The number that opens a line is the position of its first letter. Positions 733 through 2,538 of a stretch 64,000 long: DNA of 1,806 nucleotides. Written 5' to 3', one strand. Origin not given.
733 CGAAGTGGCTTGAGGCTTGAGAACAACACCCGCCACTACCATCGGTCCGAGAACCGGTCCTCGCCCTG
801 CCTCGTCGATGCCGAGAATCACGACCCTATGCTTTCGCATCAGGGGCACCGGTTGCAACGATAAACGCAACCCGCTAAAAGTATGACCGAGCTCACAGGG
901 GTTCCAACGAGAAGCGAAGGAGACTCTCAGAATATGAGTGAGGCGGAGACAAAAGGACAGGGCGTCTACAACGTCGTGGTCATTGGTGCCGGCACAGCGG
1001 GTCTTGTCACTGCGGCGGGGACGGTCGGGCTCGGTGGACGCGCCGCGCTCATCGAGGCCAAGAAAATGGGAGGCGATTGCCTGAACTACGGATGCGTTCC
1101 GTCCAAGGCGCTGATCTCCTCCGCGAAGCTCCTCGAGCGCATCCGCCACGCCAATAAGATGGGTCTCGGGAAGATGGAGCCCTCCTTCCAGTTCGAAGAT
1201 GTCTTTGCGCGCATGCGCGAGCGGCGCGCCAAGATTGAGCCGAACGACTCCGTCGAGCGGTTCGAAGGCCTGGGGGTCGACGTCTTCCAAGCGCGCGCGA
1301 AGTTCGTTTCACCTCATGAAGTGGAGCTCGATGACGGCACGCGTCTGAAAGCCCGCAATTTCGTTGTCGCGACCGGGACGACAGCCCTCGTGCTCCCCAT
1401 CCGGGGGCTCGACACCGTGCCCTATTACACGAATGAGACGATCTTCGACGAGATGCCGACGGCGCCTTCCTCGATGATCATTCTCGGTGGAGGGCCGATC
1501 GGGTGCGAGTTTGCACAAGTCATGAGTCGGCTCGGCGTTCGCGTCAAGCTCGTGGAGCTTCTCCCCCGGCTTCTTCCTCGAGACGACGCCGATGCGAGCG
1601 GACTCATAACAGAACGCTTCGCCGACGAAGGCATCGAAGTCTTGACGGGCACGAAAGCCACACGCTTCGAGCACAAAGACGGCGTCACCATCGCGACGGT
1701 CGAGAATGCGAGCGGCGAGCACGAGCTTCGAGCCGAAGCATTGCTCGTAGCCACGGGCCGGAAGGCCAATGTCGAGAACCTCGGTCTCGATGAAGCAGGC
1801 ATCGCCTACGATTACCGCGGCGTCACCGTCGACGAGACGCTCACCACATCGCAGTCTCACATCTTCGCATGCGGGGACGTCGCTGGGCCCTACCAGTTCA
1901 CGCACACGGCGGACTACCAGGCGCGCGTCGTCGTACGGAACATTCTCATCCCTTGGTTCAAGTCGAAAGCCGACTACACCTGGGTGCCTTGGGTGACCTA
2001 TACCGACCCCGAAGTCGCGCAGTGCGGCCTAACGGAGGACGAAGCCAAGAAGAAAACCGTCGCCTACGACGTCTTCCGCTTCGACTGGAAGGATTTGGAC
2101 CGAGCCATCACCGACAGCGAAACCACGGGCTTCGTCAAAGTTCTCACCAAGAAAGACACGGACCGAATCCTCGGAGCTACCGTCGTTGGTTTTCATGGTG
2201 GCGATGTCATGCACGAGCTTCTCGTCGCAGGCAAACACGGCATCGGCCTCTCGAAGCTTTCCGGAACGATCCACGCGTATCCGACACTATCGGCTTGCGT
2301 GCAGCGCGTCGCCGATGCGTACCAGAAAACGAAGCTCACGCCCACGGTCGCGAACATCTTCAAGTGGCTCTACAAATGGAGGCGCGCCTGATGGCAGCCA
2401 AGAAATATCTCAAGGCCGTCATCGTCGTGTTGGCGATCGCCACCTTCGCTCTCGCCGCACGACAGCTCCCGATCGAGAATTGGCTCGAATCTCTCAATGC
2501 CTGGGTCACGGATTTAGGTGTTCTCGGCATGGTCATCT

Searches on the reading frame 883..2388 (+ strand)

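Call 48: search_protein_families(library=pfam, proteins=[window:883-2388:+], max_evalue=0.00001)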
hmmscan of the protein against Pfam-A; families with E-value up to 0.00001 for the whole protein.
window:883-2388:+ (502 aa): 6 families
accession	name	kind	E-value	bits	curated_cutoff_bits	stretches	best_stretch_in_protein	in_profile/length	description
PF07992.20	Pyr_redox_2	-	2.2e-56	191.8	26.1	1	29-347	1-291/291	Pyridine nucleotide-disulphide oxidoreductase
PF02852.28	Pyr_redox_dim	-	9.4e-30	103.5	25.3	1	368-473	1-106/110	Pyridine nucleotide-disulphide oxidoreductase, dimerisation domain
PF00070.33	Pyr_redox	-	9.2e-20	71.4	22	1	198-269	2-75/82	Pyridine nucleotide-disulphide oxidoreductase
PF01134.28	GIDA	-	2.3e-10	40.5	22.1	1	30-168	1-152/391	Glucose inhibited division protein A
PF13738.12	Pyr_redox_3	-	6.7e-08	32.6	30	1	32-331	1-305/305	Pyridine nucleotide-disulphide oxidoreductase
PF03486.20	HI0933_like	-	1.5e-06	28.3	50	0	30-64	2-36/244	HI0933-like protein Rossmann domain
